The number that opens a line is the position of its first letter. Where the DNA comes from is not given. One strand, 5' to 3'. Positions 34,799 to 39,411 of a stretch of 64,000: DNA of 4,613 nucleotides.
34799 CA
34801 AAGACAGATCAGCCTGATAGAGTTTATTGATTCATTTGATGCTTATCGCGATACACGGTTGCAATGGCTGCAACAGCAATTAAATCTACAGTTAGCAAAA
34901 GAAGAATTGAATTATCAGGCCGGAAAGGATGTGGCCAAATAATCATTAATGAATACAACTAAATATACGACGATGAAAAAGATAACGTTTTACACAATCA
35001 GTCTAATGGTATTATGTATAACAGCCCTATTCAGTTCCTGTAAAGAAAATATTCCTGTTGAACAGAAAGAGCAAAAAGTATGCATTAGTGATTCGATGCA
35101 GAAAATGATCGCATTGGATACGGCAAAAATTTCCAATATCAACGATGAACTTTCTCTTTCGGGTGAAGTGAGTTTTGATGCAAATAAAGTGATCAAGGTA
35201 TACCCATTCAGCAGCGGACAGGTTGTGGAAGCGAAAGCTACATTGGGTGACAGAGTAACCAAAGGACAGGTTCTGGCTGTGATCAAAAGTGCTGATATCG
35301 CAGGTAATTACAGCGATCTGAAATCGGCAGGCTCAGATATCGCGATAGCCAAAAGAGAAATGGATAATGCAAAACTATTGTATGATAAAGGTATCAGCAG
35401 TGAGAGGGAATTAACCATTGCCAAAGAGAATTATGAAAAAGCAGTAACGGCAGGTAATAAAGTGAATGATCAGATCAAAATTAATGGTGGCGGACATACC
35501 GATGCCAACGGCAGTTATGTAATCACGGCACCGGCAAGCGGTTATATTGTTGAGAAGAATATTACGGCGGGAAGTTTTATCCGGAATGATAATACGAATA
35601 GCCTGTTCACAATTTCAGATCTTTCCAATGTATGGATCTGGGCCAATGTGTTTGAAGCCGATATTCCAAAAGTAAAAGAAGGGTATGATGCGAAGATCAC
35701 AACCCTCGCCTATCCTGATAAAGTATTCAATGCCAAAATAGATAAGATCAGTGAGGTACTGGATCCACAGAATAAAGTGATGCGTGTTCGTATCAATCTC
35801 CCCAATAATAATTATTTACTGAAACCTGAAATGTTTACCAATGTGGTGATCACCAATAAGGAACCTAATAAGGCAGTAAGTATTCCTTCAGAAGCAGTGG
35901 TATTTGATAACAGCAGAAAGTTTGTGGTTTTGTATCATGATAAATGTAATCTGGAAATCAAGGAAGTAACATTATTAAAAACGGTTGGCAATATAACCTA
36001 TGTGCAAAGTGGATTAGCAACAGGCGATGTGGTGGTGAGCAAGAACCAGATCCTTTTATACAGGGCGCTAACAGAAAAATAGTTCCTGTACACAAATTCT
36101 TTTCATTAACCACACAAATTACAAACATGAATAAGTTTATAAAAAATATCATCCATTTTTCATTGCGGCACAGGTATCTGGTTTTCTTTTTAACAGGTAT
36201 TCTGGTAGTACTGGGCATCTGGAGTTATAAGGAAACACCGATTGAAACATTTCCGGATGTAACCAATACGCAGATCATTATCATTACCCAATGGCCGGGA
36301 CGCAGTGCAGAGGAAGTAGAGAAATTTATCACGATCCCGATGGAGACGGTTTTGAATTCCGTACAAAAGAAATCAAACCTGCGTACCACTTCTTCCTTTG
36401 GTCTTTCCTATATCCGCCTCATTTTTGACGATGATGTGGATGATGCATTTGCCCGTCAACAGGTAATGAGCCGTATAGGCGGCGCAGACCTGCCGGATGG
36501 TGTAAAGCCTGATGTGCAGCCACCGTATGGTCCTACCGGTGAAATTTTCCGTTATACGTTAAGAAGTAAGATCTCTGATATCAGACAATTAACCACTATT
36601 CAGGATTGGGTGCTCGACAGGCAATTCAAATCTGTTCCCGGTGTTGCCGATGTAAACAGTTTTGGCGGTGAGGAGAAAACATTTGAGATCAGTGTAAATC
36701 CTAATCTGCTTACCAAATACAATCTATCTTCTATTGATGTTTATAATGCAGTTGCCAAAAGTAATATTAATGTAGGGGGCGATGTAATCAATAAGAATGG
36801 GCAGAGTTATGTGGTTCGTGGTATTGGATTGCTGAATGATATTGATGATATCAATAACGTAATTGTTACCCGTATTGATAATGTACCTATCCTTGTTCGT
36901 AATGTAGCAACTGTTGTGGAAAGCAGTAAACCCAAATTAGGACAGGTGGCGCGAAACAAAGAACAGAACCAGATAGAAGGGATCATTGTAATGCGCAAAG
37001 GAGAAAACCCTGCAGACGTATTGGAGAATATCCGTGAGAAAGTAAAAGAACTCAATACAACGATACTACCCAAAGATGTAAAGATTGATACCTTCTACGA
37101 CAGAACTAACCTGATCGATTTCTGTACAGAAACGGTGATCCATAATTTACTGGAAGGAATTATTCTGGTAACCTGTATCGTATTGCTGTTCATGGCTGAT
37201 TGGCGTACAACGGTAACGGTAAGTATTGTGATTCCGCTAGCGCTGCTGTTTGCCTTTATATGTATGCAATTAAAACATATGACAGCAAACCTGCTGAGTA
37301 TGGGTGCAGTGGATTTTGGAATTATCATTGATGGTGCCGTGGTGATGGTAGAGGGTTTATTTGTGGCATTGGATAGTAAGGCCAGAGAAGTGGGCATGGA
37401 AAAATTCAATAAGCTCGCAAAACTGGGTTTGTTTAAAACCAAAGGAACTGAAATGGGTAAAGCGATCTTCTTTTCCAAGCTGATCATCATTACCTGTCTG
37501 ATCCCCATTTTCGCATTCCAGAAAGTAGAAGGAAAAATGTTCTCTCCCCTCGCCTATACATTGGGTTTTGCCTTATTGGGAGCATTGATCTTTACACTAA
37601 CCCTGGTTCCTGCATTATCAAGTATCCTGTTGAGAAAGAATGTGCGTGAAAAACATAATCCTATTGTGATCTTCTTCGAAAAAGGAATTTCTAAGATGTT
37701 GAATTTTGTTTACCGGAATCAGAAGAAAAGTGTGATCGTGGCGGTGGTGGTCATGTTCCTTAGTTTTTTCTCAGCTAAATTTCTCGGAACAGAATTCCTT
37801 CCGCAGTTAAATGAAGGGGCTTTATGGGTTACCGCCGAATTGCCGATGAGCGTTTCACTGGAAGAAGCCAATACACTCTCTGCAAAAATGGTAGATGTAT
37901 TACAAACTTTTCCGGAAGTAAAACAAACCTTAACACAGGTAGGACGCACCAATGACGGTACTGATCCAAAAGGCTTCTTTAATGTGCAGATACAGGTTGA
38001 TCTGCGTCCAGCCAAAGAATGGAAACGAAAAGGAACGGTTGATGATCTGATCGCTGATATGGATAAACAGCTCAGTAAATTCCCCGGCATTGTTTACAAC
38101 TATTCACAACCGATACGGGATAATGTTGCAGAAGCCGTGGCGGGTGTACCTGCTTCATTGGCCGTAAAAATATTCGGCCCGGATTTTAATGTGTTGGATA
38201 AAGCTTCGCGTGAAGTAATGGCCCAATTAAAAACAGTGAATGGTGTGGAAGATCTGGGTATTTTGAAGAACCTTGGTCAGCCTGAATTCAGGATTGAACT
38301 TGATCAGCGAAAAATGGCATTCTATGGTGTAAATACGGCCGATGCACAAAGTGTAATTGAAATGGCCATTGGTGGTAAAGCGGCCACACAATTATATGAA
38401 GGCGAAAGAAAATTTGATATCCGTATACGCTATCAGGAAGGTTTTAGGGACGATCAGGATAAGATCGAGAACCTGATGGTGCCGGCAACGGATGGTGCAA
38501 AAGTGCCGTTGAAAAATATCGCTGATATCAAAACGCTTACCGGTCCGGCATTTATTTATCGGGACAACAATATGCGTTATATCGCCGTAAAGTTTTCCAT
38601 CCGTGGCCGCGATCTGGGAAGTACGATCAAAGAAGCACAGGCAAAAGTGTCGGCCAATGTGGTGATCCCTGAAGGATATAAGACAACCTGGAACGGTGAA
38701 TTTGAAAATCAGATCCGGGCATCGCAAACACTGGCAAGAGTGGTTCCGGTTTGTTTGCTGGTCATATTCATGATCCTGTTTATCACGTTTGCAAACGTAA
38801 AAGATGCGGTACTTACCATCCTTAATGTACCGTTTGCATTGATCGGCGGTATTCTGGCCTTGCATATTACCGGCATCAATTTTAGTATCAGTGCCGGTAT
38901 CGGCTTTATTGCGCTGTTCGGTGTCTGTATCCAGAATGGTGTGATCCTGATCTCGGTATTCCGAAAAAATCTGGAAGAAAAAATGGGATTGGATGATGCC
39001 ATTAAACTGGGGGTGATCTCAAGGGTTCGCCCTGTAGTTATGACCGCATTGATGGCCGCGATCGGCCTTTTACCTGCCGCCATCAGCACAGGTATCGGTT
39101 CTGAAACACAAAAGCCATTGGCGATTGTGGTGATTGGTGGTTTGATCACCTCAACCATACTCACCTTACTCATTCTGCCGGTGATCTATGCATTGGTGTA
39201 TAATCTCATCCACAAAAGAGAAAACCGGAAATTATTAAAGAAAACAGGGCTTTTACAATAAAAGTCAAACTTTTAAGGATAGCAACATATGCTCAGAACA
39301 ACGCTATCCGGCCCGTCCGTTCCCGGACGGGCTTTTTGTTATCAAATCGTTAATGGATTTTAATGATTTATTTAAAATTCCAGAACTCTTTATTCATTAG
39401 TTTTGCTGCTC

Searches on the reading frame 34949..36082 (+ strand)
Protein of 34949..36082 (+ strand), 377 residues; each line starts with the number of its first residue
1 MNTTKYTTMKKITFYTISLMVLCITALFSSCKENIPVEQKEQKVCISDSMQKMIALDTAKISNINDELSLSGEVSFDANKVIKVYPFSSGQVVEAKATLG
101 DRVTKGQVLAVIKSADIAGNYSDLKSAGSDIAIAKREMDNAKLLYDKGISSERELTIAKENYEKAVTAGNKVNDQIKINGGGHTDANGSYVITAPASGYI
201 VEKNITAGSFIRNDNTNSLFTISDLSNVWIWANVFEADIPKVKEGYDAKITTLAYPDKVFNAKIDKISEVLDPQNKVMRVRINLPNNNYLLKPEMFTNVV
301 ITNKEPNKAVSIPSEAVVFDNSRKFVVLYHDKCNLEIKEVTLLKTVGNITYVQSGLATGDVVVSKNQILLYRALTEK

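Call 84: search_protein_families(library=pfam, proteins=[window:34949-36082:+], max_evalue=1e-8)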
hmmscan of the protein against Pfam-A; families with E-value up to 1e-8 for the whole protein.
window:34949-36082:+ (377 aa): 2 families
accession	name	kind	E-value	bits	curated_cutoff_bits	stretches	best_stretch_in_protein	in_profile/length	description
PF16576.10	HlyD_D23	-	7.9e-40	136.9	30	1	64-296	2-213/214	Barrel-sandwich domain of CusB or HlyD membrane-fusion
PF13437.12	HlyD_3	-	1.8e-20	74.1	22.2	1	191-290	1-102/106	HlyD family secretion protein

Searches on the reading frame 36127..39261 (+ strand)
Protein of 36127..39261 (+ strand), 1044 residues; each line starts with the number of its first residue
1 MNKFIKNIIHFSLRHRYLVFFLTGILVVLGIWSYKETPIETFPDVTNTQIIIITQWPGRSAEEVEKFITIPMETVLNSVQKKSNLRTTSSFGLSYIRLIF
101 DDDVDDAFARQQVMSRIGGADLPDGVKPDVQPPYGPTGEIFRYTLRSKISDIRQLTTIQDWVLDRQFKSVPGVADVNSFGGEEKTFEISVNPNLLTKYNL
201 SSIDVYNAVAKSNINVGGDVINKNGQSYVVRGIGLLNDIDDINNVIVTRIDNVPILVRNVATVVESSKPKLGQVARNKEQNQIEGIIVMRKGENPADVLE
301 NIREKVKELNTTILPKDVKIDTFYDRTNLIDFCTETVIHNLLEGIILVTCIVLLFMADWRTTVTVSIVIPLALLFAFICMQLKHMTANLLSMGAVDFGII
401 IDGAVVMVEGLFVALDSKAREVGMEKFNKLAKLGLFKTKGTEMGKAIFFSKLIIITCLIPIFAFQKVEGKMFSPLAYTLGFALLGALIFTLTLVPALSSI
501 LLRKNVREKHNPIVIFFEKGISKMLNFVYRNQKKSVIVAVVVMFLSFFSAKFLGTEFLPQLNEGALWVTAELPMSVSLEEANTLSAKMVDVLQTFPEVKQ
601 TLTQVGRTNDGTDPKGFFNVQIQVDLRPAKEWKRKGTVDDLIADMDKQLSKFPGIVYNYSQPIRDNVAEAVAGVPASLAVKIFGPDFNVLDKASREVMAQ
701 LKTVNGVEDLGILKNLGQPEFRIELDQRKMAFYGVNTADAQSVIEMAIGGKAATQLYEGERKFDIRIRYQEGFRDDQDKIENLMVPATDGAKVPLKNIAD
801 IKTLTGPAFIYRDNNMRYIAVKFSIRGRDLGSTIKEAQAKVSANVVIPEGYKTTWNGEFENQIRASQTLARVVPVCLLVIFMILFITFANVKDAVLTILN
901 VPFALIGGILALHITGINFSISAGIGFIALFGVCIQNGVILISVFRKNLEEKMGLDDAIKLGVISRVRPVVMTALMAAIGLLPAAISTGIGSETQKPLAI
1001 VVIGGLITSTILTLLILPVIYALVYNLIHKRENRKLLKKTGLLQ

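Call 84: search_protein_families(library=pfam, proteins=[window:36127-39261:+], max_evalue=1e-8)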
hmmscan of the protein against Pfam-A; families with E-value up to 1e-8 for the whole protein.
window:36127-39261:+ (1044 aa): 1 family
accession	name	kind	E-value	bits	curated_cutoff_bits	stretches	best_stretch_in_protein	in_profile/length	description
PF00873.25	ACR_tran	-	8.7e-258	858.4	28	1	8-1024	1-1020/1021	AcrB/AcrD/AcrF family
